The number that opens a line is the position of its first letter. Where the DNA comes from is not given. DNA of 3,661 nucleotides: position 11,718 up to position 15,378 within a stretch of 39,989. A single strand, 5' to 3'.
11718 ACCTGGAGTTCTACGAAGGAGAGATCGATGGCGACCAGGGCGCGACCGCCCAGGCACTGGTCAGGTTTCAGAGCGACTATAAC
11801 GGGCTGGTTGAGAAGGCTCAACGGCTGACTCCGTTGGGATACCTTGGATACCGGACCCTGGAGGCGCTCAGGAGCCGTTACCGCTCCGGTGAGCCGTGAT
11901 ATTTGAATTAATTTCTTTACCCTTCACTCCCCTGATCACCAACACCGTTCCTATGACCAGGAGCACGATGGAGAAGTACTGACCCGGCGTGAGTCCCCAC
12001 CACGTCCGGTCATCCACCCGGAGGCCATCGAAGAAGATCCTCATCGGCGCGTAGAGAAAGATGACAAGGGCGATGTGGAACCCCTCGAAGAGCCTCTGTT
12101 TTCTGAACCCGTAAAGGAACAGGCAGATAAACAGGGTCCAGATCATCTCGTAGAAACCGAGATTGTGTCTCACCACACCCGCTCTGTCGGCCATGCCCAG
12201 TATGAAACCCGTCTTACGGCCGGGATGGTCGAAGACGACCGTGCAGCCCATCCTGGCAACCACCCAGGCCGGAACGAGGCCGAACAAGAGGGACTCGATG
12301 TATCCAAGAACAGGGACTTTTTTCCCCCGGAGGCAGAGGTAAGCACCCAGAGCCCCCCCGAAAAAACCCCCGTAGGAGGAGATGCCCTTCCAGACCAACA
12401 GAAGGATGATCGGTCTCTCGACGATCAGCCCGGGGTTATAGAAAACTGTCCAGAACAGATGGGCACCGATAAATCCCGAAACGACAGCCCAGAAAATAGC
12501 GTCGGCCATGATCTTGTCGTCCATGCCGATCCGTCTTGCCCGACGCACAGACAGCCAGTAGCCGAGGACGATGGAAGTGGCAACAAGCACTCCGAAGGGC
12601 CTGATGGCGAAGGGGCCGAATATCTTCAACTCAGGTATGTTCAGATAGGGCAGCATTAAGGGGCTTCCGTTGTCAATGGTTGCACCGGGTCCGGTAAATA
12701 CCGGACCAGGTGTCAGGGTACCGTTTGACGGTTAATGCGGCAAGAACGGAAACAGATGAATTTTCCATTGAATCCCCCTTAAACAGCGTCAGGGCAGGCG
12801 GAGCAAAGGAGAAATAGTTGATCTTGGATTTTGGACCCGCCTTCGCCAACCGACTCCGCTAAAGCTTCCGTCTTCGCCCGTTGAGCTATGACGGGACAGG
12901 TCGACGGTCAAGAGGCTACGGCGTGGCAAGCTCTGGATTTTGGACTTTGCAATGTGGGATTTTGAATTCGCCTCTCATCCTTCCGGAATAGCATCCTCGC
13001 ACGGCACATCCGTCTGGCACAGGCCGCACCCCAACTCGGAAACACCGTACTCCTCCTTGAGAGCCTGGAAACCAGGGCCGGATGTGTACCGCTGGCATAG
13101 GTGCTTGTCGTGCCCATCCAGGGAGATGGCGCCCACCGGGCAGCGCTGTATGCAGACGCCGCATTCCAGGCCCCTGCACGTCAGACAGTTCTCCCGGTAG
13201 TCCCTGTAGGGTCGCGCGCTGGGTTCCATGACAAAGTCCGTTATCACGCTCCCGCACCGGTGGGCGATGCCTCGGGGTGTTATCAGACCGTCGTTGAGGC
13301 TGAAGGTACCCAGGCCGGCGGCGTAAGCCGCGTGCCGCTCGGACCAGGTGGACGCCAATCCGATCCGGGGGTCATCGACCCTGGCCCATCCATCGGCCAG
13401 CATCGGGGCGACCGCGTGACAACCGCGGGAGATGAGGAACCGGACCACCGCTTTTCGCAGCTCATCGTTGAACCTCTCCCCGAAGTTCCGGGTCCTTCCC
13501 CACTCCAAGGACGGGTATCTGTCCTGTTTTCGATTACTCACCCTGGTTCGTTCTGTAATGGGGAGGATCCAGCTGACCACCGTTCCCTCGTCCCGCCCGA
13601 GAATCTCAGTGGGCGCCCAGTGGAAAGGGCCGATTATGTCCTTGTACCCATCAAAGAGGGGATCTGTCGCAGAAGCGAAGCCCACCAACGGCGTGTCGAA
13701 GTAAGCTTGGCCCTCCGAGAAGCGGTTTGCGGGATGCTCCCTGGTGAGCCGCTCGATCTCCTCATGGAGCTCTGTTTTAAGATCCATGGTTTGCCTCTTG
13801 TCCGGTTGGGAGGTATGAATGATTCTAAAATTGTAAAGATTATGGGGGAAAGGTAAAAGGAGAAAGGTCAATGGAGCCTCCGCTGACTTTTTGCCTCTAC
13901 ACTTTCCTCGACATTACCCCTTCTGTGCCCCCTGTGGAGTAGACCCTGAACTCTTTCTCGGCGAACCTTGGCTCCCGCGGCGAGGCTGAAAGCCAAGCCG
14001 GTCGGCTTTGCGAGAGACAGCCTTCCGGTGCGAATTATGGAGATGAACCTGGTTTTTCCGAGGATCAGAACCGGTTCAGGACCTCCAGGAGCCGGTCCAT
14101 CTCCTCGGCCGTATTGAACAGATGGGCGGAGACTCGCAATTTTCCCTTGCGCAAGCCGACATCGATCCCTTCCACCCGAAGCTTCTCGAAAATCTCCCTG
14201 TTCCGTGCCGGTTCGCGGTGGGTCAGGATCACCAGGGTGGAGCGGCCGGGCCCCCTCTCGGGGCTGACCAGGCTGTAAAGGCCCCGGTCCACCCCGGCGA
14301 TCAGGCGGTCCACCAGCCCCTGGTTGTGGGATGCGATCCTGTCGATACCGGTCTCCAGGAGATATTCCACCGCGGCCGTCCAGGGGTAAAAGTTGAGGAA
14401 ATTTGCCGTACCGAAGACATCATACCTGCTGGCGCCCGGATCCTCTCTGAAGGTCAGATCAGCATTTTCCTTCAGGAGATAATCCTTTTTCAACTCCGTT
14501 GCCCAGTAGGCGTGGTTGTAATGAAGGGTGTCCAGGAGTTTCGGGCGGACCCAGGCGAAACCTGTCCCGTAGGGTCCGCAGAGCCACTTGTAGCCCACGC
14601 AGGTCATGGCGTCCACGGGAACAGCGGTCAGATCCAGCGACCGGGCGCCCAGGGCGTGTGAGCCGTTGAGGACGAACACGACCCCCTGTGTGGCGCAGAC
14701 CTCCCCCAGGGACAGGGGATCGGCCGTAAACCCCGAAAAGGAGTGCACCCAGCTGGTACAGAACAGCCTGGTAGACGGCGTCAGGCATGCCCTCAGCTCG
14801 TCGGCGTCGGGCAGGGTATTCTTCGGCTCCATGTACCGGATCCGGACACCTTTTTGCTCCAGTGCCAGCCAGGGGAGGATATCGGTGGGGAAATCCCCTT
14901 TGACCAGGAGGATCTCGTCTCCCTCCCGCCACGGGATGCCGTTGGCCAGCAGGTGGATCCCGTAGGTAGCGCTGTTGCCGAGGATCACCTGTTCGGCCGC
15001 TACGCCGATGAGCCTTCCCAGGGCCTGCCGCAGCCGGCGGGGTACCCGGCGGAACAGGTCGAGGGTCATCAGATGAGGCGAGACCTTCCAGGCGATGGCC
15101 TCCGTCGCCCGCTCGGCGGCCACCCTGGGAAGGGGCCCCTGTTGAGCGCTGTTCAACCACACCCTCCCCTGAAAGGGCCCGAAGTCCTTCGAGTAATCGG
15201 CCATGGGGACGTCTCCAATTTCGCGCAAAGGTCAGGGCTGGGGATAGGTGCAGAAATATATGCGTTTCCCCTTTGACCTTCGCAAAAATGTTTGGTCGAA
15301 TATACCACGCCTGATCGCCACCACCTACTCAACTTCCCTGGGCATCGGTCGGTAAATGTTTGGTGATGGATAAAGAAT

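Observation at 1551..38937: Nearly every intergenic spacer is filled with 7-nt periodic imperfect tandem arrays from a small set of motif families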

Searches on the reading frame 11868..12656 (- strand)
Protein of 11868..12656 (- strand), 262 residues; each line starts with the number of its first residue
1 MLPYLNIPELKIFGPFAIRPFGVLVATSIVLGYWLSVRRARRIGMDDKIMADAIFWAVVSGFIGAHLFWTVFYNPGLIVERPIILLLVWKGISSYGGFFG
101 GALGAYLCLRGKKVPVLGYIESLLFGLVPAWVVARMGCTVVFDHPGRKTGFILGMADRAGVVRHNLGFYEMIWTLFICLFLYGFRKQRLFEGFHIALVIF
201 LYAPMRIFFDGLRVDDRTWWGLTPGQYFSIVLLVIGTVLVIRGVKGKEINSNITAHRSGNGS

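Call 6: search_protein_families(library=pfam, proteins=[window:11868-12656:-])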
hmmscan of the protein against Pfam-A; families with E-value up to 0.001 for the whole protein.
window:11868-12656:- (262 aa): 1 family
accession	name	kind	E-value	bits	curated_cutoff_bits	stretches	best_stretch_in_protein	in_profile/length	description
PF01790.23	LGT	-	1.3e-35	123.3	24.9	1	11-241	5-239/240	Prolipoprotein diacylglyceryl transferase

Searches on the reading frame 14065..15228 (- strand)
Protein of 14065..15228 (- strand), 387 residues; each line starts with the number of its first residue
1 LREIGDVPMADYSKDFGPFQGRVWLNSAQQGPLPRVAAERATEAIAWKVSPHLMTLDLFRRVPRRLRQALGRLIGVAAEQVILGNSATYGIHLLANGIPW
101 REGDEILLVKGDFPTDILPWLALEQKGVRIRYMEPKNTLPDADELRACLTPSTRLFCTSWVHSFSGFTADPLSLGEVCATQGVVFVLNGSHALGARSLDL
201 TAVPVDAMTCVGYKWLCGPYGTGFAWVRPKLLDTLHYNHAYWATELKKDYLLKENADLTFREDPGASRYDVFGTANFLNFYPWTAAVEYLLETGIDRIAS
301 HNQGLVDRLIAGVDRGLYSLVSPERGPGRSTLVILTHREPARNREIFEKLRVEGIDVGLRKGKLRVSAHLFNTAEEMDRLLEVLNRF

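Call 6: search_protein_families(library=pfam, proteins=[window:14065-15228:-])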
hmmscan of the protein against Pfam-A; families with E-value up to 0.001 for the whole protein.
window:14065-15228:- (387 aa): 2 families
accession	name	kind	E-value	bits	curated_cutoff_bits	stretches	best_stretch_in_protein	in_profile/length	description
PF00266.25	Aminotran_5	-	2.7e-29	102.7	21.5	1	65-357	47-335/371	Aminotransferase class-V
PF01041.23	DegT_DnrJ_EryC1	-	0.00035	20.3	19.8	1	67-197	30-154/360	DegT/DnrJ/EryC1/StrS aminotransferase family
